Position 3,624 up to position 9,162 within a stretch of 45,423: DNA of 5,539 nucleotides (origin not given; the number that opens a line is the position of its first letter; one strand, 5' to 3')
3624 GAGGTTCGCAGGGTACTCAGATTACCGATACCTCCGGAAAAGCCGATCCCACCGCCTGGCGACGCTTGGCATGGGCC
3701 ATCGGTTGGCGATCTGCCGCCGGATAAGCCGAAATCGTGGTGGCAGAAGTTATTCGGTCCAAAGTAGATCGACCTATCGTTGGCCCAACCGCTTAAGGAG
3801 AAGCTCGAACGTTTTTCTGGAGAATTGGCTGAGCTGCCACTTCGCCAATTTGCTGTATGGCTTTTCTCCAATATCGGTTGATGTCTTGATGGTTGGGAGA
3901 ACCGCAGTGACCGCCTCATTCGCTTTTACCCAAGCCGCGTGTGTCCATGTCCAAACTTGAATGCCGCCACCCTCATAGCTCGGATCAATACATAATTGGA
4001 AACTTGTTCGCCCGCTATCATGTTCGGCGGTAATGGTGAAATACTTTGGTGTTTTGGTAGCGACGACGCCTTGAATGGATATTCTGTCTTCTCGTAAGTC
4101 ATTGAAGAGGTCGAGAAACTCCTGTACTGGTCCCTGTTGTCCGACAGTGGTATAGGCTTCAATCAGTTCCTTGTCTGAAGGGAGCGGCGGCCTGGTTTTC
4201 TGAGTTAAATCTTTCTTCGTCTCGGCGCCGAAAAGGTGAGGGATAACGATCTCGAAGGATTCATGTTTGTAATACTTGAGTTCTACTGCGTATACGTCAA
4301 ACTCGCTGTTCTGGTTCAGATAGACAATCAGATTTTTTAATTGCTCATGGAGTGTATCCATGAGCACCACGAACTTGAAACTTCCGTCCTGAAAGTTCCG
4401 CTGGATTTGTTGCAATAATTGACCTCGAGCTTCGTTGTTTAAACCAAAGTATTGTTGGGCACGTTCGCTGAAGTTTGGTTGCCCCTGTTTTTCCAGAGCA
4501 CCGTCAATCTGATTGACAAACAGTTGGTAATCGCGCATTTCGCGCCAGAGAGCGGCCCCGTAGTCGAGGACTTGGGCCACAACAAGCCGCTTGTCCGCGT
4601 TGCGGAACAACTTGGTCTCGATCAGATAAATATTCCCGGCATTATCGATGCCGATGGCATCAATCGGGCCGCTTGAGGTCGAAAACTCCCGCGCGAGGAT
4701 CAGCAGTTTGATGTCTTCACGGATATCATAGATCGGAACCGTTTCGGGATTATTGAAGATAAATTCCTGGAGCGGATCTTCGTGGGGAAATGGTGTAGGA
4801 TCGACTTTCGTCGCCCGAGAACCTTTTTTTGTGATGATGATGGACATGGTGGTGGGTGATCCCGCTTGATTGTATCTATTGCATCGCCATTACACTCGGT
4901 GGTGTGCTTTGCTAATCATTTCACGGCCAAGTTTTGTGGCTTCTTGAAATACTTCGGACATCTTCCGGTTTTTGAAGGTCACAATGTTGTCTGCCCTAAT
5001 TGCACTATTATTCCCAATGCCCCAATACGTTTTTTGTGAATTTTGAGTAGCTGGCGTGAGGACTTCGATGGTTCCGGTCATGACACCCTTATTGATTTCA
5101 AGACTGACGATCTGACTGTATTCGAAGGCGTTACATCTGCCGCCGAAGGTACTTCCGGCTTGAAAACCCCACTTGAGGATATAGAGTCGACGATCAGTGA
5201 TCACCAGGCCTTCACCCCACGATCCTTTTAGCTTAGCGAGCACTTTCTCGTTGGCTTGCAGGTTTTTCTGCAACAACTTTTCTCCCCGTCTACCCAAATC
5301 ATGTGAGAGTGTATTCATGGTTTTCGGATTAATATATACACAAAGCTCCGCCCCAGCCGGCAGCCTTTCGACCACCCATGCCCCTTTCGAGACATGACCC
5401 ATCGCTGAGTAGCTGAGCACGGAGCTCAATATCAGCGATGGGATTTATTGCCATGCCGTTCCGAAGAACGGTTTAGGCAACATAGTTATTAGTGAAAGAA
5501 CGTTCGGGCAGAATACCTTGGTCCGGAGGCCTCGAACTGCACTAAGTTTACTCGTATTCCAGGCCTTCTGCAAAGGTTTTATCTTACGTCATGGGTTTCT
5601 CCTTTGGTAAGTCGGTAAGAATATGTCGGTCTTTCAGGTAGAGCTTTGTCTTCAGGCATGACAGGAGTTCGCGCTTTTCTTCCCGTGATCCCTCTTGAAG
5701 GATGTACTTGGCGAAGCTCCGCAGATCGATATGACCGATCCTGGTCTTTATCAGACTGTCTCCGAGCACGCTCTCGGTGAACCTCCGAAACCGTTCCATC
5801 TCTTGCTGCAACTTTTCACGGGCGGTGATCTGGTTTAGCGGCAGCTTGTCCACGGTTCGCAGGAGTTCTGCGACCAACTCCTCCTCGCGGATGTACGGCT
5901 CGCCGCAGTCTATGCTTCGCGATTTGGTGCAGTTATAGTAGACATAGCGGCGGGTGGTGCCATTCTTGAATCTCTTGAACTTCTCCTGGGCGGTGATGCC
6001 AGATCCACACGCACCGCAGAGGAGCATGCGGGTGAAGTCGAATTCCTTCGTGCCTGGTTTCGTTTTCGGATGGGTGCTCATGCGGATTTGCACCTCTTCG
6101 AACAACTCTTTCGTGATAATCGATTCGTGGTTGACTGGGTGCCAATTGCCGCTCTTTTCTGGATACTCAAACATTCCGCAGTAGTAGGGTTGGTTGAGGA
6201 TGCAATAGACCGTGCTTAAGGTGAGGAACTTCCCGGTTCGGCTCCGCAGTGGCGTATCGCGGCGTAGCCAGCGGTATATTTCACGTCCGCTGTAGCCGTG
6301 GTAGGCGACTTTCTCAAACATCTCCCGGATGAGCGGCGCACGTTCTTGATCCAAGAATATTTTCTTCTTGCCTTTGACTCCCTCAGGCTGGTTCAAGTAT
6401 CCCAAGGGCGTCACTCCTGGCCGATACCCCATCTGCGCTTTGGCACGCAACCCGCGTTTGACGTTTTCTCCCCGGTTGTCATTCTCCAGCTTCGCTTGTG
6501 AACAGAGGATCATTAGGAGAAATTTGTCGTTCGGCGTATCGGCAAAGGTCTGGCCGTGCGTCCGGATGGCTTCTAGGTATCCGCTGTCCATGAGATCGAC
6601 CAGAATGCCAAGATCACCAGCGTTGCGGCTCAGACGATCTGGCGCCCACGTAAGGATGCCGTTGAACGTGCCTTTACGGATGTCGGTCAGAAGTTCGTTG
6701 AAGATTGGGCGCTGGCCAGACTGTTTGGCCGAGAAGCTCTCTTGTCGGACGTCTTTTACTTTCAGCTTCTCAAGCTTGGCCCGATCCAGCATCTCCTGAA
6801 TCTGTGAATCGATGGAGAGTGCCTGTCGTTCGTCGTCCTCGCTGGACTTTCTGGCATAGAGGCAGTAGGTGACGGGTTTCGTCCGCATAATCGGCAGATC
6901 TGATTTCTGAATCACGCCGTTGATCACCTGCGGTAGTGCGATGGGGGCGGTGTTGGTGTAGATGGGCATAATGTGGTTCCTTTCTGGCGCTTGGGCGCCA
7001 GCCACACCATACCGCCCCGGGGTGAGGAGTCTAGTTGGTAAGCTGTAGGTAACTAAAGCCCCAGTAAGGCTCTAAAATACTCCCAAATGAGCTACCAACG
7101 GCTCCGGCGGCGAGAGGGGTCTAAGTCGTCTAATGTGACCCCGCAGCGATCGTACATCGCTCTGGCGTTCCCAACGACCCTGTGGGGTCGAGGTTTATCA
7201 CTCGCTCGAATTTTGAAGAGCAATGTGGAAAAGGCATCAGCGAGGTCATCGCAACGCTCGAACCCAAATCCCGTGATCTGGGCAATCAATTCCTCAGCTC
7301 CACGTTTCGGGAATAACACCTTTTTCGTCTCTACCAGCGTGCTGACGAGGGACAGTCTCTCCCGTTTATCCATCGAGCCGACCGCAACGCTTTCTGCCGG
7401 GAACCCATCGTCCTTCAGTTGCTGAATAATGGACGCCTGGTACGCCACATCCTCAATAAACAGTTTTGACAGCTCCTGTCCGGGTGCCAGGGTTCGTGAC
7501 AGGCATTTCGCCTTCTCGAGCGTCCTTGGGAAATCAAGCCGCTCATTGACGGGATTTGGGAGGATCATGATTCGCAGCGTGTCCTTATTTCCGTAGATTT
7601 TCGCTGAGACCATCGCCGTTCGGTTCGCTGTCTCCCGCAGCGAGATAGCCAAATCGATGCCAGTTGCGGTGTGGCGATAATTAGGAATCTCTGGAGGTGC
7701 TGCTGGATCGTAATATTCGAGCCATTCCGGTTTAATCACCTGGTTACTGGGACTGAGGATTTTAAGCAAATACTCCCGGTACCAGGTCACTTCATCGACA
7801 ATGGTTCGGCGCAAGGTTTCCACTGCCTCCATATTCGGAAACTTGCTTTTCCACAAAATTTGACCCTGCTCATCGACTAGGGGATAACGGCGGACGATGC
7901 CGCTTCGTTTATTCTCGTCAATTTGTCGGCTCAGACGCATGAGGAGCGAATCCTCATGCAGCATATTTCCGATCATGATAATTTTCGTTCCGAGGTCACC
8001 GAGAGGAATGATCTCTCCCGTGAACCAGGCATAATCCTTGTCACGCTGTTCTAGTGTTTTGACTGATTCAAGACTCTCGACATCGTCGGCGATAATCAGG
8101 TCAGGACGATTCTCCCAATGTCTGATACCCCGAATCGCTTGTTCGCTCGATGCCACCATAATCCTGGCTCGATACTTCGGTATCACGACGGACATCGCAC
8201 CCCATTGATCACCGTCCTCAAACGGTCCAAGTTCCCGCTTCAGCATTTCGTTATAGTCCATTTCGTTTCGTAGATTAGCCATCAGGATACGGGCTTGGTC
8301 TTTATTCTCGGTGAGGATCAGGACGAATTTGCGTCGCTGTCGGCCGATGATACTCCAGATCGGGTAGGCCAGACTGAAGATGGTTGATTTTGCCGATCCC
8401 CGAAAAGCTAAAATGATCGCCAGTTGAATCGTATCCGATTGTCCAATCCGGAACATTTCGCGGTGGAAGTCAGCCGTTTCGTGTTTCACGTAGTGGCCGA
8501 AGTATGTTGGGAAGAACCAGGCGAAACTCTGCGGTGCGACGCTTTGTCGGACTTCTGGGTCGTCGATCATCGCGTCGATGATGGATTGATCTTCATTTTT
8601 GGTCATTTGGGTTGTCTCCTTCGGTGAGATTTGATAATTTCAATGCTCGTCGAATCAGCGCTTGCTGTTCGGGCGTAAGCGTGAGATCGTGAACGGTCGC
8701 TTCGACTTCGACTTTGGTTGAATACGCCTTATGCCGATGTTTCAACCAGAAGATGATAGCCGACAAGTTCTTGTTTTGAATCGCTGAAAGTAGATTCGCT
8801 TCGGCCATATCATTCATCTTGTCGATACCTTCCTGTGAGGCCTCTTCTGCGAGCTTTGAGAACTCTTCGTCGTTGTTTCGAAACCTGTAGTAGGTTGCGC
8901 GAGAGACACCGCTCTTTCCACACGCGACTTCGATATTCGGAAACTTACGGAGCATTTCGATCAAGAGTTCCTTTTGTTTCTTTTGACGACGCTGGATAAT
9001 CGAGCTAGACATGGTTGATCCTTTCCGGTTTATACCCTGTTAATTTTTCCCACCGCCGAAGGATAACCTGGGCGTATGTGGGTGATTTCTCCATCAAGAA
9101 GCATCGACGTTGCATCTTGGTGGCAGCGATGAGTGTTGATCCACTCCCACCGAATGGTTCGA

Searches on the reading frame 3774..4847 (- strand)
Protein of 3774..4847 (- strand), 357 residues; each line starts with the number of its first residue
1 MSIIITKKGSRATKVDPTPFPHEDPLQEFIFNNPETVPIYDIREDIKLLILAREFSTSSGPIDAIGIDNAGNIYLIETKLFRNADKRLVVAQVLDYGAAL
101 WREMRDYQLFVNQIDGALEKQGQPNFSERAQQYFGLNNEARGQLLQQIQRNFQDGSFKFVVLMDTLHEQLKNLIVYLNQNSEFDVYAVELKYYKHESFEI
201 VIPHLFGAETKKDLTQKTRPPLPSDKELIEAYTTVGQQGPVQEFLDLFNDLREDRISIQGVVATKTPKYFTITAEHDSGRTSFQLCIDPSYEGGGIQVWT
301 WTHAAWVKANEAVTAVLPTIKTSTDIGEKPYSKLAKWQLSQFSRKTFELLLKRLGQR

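Call 5: search_protein_families(library=pfam, proteins=[window:3774-4847:-], max_evalue=0.01)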
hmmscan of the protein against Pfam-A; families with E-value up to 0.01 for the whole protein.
window:3774-4847:- (357 aa): 1 family
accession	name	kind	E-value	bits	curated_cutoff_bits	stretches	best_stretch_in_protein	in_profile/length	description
PF01939.22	NucS_C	-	0.0072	16.8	24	0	23-85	2-56/124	Endonuclease NucS C-terminal domain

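Call 6: search_protein_families(library=padloc, proteins=[window:3774-4847:-], max_evalue=0.01)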
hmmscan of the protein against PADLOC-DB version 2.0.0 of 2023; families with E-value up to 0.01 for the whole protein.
window:3774-4847:- (357 aa): 5 families
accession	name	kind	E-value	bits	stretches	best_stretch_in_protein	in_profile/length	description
PDLC04916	PDC-S11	-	8.1e-15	52.7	1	9-205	11-182/358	-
PDLC04915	PDC-S11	-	1.2e-09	36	1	48-197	45-184/379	-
PDLC04944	PDC-S18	-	3e-08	31.4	1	3-103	3-93/307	-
PDLC04913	PDC-S11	-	9.1e-05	19.7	1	24-98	28-96/375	-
PDLC04946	PDC-S18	-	0.00022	18.3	1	9-113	28-124/365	-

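Call 42: search_protein_families(library=phrogs, proteins=[window:3774-4847:-], max_evalue=0.001)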
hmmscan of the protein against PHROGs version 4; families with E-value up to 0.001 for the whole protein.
window:3774-4847:- (357 aa): 0 families

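Call 63: search_protein_families(library=ncbifam, proteins=[window:3774-4847:-], max_evalue=0.01)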
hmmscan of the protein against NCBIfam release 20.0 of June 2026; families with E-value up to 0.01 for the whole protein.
window:3774-4847:- (357 aa): 1 family
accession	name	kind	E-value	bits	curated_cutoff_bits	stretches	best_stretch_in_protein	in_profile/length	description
NF003270.0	PRK04247.1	equivalog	1.2e-05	24.5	216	1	22-105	129-202/250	endonuclease NucS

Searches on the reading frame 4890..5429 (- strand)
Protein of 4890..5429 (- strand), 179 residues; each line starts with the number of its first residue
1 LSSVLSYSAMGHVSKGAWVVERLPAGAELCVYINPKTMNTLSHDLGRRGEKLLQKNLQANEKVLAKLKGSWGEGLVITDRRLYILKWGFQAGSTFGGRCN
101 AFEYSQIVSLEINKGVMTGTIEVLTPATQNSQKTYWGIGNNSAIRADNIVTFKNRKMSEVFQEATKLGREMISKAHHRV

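Call 5: search_protein_families(library=pfam, proteins=[window:4890-5429:-], max_evalue=0.01)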
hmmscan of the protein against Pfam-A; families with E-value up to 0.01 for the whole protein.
window:4890-5429:- (179 aa): 1 family
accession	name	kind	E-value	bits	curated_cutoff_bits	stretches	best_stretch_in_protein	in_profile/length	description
PF14470.12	bPH_3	-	0.0028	18.5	23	1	58-126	2-72/95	Bacterial PH domain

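Call 6: search_protein_families(library=padloc, proteins=[window:4890-5429:-], max_evalue=0.01)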
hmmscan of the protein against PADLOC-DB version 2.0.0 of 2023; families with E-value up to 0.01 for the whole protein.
window:4890-5429:- (179 aa): 0 families

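Call 42: search_protein_families(library=phrogs, proteins=[window:4890-5429:-], max_evalue=0.001)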
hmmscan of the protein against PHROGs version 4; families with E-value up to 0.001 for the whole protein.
window:4890-5429:- (179 aa): 1 family
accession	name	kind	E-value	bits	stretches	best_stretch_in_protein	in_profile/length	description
phrog_2700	-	unknown function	1e-06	29.4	1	50-149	169-266/331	-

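Call 63: search_protein_families(library=ncbifam, proteins=[window:4890-5429:-], max_evalue=0.01)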
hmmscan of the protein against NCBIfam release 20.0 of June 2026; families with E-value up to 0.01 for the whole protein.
window:4890-5429:- (179 aa): 0 families

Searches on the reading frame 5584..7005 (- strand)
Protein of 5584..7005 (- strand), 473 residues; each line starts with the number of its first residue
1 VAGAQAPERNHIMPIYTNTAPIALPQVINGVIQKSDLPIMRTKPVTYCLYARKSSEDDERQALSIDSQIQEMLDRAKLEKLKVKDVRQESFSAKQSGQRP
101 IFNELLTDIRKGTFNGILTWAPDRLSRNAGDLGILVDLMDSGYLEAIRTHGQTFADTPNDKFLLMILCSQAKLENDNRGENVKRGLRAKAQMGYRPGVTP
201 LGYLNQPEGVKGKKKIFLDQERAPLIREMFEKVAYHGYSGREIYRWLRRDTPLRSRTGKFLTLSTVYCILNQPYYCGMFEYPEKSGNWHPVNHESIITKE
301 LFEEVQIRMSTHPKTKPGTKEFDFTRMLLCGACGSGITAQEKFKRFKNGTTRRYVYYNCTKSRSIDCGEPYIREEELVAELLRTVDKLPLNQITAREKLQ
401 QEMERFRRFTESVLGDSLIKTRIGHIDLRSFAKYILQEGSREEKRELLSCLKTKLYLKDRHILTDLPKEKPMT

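Call 5: search_protein_families(library=pfam, proteins=[window:5584-7005:-], max_evalue=0.01)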
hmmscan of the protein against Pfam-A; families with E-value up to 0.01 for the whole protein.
window:5584-7005:- (473 aa): 3 families
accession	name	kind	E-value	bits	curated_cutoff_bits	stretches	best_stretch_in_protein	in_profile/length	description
PF00239.26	Resolvase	-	7.9e-21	75.1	23.3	1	49-193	3-143/145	Resolvase, N terminal domain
PF07508.19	Recombinase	-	2.2e-14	54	21.1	1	221-311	2-101/102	Recombinase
PF13408.12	Zn_ribbon_recom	-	5.6e-07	30.3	25.3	1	324-383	2-55/58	Recombinase zinc beta ribbon domain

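Call 6: search_protein_families(library=padloc, proteins=[window:5584-7005:-], max_evalue=0.01)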
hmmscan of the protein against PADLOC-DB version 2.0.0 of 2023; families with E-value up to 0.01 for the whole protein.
window:5584-7005:- (473 aa): 0 families

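Call 63: search_protein_families(library=ncbifam, proteins=[window:5584-7005:-], max_evalue=0.01)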
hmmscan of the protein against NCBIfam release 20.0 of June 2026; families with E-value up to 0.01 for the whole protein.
window:5584-7005:- (473 aa): 6 families
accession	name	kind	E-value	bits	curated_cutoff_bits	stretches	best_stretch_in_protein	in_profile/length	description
NF047343.1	SCCmet_CcrB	equivalog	4.4e-35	121.3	900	1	47-364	9-336/542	cassette chromosome recombinase CcrB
NF041201.1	recomb_XisF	equivalog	4.1e-17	62.3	375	1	94-369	41-336/465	fdxN element excision recombinase XisF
NF047344.1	SCCmet_CcrA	equivalog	8.9e-17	61.3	700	1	64-434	17-376/442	cassette chromosome recombinase CcrA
NF047347.1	SCCmet_CcrC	equivalog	1.1e-16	60.5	900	1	48-398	6-373/558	cassette chromosome recombinase CcrC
NF049883.1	resolv_YneB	equivalog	1.7e-08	34.2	175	1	49-198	4-151/211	YneB family resolvase-like protein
NF033518.0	transpos_IS607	equivalog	3.9e-05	23.3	110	1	46-127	55-132/187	IS607 family transposase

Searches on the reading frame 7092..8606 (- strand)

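Call 5: search_protein_families(library=pfam, proteins=[window:7092-8606:-], max_evalue=0.01)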
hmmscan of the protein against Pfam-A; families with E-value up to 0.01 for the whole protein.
window:7092-8606:- (504 aa): 0 families

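Call 42: search_protein_families(library=phrogs, proteins=[window:7092-8606:-], max_evalue=0.001)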
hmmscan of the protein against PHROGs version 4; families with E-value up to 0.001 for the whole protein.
window:7092-8606:- (504 aa): 7 families
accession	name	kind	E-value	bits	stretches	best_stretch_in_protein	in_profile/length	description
phrog_38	-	head and packaging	8.2e-69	234.1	1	19-472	266-709/760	terminase large subunit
phrog_5573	-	head and packaging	3.5e-11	44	1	240-466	16-234/250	terminase large subunit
phrog_14112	-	unknown function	7.6e-11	42.9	1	59-197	102-241/247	-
phrog_17672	-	head and packaging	2.4e-06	27.8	1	61-214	66-216/395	terminase large subunit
phrog_4758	-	head and packaging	2.7e-06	27.9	1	56-233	50-225/243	terminase large subunit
phrog_2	-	head and packaging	1.6e-05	24.8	1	49-464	271-594/807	terminase large subunit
phrog_28155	-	head and packaging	0.00042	21.2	1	61-211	61-199/260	terminase large subunit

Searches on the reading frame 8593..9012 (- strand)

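Call 42: search_protein_families(library=phrogs, proteins=[window:8593-9012:-], max_evalue=0.001)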
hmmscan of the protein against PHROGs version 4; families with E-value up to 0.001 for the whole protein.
window:8593-9012:- (139 aa): 6 families
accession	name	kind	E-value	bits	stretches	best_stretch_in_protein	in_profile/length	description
phrog_4044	-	head and packaging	2.1e-09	38.1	1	7-72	22-85/180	terminase small subunit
phrog_24579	-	head and packaging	8e-07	30.1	1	6-105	14-110/126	terminase small subunit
phrog_309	-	head and packaging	9.5e-07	30.1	1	35-115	167-268/319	terminase small subunit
phrog_2538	-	head and packaging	6.5e-06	27.3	1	7-108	4-106/129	terminase small subunit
phrog_4102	-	head and packaging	0.00016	22.9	1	12-95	18-107/166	terminase small subunit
phrog_12375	-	DNA, RNA and nucleotide metabolism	0.00016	22.9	1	12-50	10-48/100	DNA binding protein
